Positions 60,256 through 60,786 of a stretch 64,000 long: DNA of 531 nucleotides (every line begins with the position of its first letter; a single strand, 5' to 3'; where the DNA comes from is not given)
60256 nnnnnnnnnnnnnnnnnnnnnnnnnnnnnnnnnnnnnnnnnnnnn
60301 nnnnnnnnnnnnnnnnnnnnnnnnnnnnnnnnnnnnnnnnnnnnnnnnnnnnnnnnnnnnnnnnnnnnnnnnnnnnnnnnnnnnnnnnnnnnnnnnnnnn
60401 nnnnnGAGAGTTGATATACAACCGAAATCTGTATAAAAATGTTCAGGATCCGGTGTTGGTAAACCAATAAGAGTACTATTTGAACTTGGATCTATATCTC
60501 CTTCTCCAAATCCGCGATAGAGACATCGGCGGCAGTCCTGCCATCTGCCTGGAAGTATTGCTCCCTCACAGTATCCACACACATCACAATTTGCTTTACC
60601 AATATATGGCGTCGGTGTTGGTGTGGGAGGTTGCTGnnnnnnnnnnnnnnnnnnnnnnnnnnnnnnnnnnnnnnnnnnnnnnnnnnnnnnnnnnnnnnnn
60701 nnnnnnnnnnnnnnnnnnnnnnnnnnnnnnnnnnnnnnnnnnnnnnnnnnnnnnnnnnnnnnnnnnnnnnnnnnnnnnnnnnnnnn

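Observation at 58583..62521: Locus of three VirB2/TrbC-like pilin paralogues, a sortase-type surface protein and a SpoIID-like protein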

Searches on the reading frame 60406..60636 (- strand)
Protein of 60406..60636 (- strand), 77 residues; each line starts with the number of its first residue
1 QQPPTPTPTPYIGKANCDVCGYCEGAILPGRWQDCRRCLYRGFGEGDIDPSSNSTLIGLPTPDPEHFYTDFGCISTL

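Call 99: search_protein_representatives(protein=window:60406-60636:-)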
Query: 77 residues. Proteins with E-value up to 0.001 (for the whole library): 31; up to 1e-10: 7; up to 1e-30: 0. The best 31 are listed.
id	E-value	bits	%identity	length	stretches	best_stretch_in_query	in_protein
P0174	3.1e-27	110.7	69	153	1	3-77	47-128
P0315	3.1e-17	78.7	35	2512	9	29-72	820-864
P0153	3.3e-16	75.4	61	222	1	2-76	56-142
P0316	1.2e-14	70.5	60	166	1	13-76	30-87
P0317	8.1e-13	64.6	51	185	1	14-76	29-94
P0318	1.4e-12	63.9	55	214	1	4-76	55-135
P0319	4.5e-12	62.2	49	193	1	8-76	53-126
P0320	3.2e-10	56.3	56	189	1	14-76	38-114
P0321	4.3e-10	55.8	54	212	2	31-75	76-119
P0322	1.1e-09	54.5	47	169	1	12-76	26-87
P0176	2.4e-09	53.4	53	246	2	31-76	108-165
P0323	3.1e-09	53.1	51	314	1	15-76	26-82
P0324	1.5e-08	50.9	54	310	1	3-76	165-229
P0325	1.6e-08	50.8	44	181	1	14-76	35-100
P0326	4.3e-08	49.5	48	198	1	14-76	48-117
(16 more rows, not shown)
